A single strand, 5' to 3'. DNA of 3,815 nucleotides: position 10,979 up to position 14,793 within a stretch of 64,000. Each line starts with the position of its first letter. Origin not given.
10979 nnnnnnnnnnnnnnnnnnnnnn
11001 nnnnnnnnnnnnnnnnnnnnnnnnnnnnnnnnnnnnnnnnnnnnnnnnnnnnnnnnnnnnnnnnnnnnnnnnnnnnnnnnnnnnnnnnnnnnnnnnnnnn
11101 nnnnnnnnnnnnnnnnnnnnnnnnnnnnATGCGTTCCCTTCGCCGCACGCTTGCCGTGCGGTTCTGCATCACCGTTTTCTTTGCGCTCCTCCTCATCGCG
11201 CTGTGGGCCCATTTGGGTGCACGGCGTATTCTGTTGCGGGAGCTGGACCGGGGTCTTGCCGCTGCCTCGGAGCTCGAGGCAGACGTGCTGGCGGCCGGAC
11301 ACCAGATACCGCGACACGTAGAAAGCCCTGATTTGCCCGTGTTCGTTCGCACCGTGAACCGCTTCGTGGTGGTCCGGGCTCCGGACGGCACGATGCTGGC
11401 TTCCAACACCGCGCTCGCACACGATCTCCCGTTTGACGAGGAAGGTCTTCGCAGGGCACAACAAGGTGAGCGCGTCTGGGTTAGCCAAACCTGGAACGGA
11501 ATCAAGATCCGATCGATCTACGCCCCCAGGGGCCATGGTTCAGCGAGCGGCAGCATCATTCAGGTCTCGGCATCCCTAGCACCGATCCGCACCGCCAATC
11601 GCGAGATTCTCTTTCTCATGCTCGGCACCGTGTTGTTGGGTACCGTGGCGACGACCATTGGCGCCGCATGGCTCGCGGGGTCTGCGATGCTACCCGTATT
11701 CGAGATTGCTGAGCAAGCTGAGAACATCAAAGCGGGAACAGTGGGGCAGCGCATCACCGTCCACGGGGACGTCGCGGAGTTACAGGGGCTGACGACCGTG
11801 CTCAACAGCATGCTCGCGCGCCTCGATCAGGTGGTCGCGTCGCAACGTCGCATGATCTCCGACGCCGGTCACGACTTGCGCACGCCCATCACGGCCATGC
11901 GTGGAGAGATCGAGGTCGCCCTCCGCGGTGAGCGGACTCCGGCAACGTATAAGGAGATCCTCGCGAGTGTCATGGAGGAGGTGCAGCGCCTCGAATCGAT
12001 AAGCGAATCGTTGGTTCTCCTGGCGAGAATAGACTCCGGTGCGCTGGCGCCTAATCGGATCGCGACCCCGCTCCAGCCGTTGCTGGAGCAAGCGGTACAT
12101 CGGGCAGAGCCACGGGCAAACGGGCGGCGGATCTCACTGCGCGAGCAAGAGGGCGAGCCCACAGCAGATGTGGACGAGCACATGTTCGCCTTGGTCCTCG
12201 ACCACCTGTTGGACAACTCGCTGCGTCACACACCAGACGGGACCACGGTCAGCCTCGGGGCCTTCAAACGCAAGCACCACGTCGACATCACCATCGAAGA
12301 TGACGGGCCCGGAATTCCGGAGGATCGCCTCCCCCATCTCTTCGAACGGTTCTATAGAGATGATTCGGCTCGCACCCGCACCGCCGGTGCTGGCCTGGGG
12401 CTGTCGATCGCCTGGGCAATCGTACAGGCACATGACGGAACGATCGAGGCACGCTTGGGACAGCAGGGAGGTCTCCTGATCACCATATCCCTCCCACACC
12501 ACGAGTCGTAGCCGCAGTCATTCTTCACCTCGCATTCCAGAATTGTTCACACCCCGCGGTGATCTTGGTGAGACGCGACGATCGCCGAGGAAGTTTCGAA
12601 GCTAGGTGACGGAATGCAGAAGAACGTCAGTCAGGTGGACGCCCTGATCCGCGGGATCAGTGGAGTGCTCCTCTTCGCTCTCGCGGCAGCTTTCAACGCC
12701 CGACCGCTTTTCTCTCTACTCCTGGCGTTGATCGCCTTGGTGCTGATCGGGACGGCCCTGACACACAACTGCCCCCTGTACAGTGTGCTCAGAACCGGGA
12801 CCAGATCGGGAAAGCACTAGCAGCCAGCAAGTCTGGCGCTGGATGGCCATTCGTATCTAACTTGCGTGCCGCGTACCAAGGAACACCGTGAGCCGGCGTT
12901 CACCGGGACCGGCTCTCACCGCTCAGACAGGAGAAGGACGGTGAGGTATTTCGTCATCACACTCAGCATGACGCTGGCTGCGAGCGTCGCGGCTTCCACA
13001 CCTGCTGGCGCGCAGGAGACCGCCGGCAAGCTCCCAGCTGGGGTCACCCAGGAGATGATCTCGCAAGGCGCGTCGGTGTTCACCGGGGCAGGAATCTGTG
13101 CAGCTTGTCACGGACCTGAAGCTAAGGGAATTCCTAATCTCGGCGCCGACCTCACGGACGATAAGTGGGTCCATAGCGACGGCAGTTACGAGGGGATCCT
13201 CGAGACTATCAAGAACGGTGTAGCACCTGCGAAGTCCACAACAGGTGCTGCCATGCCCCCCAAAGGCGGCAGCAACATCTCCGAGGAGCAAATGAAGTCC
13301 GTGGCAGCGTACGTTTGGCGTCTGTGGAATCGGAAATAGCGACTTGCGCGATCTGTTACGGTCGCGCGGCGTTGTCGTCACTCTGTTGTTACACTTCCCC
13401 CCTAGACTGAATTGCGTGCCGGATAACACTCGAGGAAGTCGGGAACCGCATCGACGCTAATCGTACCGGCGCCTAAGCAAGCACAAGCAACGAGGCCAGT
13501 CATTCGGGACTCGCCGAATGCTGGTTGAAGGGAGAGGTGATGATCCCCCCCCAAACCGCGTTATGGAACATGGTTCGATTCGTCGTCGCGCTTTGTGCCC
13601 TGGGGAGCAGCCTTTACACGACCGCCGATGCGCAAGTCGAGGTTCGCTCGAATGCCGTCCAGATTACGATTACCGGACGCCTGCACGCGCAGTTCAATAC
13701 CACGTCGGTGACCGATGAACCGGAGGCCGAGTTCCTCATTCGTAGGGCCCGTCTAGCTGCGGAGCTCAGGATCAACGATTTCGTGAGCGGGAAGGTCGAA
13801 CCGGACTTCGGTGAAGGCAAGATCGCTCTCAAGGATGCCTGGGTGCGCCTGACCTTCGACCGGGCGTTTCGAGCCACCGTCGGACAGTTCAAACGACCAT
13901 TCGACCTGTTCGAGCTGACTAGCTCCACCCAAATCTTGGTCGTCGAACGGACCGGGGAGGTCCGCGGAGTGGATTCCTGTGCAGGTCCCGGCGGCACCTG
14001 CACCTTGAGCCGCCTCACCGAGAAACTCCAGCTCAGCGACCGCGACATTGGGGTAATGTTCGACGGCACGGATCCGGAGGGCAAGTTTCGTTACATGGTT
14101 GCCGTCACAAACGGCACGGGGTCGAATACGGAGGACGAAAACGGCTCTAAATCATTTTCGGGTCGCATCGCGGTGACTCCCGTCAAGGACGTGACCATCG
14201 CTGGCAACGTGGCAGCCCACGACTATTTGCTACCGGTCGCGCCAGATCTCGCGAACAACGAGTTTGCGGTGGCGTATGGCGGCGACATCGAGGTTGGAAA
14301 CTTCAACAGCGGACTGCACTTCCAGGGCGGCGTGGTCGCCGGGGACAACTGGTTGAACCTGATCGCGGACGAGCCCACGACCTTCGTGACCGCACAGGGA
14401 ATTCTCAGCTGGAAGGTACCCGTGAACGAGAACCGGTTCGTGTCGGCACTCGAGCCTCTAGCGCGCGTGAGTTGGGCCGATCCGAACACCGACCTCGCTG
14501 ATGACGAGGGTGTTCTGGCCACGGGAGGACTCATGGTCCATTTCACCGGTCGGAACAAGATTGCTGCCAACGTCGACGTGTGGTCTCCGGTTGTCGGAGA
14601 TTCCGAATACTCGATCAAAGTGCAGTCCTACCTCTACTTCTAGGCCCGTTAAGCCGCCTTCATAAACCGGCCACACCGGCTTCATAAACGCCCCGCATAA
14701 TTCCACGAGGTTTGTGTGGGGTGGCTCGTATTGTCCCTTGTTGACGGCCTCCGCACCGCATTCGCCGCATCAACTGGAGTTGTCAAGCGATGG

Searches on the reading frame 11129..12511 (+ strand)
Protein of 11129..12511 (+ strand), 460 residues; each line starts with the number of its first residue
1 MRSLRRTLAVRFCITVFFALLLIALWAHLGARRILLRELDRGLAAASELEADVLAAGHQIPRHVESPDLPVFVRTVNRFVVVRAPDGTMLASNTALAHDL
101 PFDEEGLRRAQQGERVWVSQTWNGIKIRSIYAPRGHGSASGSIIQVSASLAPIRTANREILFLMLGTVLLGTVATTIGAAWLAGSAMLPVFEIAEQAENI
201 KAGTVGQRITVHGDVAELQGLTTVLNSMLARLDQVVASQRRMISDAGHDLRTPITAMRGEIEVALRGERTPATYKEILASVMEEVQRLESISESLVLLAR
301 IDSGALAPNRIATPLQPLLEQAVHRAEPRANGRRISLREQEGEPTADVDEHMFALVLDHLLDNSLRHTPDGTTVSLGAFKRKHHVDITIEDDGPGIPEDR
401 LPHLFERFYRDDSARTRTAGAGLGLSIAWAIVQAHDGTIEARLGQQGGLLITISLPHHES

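Call 45: search_protein_families(library=pfam, proteins=[window:11129-12511:+], max_evalue=0.00001)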
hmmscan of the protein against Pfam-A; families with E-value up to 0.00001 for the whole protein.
window:11129-12511:+ (460 aa): 2 families
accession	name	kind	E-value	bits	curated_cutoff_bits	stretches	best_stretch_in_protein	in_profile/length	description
PF02518.31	HATPase_c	-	1.2e-24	87.3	26.4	1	349-457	2-109/111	Histidine kinase-, DNA gyrase B-, and HSP90-like ATPase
PF00512.31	HisKA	-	8.1e-14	51.9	26.9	1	239-304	2-66/66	His Kinase A (phospho-acceptor) domain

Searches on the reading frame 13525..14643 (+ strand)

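Call 45: search_protein_families(library=pfam, proteins=[window:13525-14643:+], max_evalue=0.00001)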
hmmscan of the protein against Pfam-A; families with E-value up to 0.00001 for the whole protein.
window:13525-14643:+ (372 aa): 1 family
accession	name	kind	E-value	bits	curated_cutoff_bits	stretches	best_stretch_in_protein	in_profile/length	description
PF07396.17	Porin_O_P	-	4.8e-15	56.1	20.9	1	48-221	2-167/370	Phosphate-selective porin O and P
